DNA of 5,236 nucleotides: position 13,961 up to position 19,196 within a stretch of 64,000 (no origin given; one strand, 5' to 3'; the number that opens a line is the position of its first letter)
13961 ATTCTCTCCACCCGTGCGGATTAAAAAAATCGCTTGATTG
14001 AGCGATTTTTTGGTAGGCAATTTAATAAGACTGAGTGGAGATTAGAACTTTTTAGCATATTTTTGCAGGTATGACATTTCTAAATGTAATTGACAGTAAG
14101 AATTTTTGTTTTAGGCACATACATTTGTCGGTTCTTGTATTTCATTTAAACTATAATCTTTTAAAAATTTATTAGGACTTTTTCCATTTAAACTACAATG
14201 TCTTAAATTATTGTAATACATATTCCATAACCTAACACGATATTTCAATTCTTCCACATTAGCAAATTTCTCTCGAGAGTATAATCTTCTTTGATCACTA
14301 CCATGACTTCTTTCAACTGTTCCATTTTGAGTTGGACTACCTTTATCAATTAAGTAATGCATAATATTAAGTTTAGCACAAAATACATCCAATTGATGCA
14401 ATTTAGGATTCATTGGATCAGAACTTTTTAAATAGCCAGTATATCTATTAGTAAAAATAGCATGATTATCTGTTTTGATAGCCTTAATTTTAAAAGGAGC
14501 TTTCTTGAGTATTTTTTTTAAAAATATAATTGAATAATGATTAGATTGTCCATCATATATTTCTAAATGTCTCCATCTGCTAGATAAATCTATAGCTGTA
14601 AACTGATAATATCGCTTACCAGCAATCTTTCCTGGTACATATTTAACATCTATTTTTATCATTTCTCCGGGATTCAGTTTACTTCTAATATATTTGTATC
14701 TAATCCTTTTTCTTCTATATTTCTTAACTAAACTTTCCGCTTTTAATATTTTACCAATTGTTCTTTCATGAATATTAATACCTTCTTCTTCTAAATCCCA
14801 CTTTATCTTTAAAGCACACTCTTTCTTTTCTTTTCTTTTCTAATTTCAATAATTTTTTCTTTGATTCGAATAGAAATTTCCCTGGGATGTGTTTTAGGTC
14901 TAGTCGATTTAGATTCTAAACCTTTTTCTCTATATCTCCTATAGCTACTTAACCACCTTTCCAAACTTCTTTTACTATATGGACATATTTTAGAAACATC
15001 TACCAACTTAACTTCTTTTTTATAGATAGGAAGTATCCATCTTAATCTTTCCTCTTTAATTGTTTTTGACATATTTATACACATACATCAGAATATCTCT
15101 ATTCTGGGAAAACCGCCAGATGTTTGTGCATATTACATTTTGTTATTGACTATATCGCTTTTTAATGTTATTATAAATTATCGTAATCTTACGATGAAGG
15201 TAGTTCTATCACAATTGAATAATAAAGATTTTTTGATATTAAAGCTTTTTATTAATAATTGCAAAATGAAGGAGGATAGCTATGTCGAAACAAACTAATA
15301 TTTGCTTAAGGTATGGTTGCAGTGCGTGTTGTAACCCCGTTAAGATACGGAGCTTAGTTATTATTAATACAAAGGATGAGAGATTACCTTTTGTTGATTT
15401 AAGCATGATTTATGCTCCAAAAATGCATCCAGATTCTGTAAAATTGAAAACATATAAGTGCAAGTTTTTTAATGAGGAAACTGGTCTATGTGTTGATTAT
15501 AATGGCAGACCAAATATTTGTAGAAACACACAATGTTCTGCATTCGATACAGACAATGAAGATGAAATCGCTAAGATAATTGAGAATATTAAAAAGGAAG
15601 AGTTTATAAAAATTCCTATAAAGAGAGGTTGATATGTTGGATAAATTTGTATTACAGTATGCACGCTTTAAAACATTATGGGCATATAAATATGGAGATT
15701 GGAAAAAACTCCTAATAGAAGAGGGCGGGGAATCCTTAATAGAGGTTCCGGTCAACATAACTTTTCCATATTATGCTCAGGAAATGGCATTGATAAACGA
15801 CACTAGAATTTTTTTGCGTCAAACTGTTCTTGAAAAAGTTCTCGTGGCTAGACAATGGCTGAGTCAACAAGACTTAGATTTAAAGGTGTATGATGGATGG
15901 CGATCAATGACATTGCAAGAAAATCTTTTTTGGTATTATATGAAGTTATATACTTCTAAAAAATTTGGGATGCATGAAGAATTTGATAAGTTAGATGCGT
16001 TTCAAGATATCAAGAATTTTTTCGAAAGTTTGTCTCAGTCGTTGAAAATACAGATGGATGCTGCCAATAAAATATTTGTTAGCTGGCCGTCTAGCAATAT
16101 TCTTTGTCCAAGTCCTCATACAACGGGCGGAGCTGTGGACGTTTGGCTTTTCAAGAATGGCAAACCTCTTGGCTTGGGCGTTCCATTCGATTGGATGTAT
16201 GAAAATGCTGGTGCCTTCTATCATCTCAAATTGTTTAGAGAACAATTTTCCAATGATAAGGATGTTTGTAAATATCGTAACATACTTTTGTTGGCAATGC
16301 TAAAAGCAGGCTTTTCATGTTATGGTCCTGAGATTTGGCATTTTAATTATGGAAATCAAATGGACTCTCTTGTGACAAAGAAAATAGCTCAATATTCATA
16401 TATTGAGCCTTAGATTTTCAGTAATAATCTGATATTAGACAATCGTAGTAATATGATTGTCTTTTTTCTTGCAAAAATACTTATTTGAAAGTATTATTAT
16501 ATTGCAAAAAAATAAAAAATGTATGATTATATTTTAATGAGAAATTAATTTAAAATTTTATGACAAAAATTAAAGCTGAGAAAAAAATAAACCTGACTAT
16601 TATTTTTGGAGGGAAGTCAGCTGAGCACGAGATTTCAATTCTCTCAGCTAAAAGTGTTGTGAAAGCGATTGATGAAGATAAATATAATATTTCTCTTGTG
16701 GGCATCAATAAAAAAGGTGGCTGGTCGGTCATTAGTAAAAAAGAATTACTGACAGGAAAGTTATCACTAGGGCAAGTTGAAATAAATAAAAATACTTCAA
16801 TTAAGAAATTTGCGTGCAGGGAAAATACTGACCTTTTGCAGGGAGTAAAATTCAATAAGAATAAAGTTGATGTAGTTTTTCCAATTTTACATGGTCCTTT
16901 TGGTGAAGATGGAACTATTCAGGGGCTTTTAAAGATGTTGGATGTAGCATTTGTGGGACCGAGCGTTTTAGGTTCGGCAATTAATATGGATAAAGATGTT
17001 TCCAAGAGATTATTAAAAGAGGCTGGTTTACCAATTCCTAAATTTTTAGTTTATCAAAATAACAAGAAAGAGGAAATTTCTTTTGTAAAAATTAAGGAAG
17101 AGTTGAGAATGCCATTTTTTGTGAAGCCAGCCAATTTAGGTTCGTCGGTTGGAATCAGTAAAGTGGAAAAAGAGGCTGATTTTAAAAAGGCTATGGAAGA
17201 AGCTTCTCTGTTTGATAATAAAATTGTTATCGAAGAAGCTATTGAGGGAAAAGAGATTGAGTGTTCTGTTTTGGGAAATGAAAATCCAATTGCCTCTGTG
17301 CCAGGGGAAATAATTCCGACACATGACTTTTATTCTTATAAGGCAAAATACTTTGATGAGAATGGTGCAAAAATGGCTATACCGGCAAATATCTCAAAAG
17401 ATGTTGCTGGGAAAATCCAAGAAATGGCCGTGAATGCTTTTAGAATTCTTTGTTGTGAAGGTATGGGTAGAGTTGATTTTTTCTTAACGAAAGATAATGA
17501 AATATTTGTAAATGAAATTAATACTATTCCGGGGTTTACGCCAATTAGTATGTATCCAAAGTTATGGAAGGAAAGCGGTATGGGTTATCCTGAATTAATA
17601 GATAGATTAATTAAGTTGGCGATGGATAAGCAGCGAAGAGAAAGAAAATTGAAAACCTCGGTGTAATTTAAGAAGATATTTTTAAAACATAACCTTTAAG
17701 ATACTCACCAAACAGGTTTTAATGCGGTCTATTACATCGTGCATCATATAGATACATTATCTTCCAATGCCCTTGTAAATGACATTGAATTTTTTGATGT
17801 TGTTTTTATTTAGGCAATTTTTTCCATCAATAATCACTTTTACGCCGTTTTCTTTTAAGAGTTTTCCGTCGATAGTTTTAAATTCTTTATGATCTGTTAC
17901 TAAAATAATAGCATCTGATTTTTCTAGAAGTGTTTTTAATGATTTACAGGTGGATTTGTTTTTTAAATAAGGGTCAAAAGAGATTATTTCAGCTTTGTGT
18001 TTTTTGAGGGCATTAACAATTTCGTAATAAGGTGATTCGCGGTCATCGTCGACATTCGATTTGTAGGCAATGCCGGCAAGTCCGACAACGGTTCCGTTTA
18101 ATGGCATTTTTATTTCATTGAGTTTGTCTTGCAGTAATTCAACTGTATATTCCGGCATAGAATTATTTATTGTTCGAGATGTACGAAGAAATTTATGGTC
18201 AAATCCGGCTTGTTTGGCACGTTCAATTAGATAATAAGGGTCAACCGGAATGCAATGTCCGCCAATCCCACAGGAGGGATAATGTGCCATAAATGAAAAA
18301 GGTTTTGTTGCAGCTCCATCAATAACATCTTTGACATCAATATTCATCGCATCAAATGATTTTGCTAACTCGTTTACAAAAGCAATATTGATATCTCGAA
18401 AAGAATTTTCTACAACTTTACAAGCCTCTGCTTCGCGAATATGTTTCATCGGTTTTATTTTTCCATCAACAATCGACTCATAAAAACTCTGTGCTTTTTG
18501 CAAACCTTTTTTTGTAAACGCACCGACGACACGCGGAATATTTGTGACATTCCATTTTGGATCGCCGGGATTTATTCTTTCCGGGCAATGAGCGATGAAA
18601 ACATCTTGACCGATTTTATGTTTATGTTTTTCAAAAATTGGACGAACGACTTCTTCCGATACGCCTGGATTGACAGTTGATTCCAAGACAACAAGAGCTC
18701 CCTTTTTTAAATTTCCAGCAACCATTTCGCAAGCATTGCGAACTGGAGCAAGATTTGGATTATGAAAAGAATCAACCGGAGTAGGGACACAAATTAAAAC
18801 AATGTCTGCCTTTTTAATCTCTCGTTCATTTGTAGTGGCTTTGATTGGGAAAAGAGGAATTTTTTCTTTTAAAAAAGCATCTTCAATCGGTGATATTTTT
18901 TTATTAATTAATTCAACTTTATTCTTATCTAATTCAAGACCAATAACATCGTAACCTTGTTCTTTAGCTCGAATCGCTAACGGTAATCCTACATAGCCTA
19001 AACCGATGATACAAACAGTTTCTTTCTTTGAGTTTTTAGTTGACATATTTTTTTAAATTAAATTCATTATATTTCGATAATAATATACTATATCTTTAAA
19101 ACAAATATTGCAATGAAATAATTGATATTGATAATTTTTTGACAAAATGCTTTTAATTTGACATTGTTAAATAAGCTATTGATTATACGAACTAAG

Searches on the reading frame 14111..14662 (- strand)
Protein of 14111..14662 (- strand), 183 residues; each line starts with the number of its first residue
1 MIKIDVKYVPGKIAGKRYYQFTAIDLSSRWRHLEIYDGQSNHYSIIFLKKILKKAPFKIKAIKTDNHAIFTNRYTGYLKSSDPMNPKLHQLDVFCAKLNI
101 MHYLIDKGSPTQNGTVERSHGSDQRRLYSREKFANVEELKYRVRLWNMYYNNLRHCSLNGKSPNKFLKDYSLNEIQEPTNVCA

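Call 84: search_protein_families(library=pfam, proteins=[window:14111-14662:-], max_evalue=0.1)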
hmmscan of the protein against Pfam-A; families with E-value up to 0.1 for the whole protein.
window:14111-14662:- (183 aa): 4 families
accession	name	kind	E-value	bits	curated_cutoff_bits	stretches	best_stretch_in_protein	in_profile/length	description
PF13683.12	rve_3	-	1.2e-10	41.4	26.5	1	100-163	3-67/67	Integrase core domain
PF00665.32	rve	-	2e-10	41.3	32.6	1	3-110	9-102/102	Integrase core domain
PF13610.12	DDE_Tnp_IS240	-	0.0013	19.3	27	1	4-73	6-73/139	DDE domain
PF13333.12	rve_2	-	0.0037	17.8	22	1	126-166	10-51/56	Integrase core domain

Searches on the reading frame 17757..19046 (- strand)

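Call 47: search_protein_families(library=pfam, proteins=[window:17757-19046:-], max_evalue=0.00001)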
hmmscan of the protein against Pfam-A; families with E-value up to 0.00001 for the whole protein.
window:17757-19046:- (429 aa): 6 families
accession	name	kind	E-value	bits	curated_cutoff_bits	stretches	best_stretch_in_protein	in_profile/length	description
PF03721.20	UDPG_MGDP_dh_N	-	2e-39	135.5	27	1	10-181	2-179/187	UDP-glucose/GDP-mannose dehydrogenase family, NAD binding domain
PF00984.24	UDPG_MGDP_dh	-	9.6e-30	103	25.4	1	204-295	1-93/94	UDP-glucose/GDP-mannose dehydrogenase family, central domain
PF03720.21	UDPG_MGDP_dh_C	-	7.9e-23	81.2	30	1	323-413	2-102/103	UDP-glucose/GDP-mannose dehydrogenase family, UDP binding domain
PF03446.21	NAD_binding_2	-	2.1e-08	34.8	21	1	11-143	2-113/161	NAD binding domain of 6-phosphogluconate dehydrogenase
PF03807.23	F420_oxidored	-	5.6e-07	30.5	21.6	0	10-89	1-69/94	NADP oxidoreductase coenzyme F420-dependent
PF02826.25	2-Hacid_dh_C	-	6e-06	26.2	25.1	0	4-45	32-73/178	D-isomer specific 2-hydroxyacid dehydrogenase, NAD binding domain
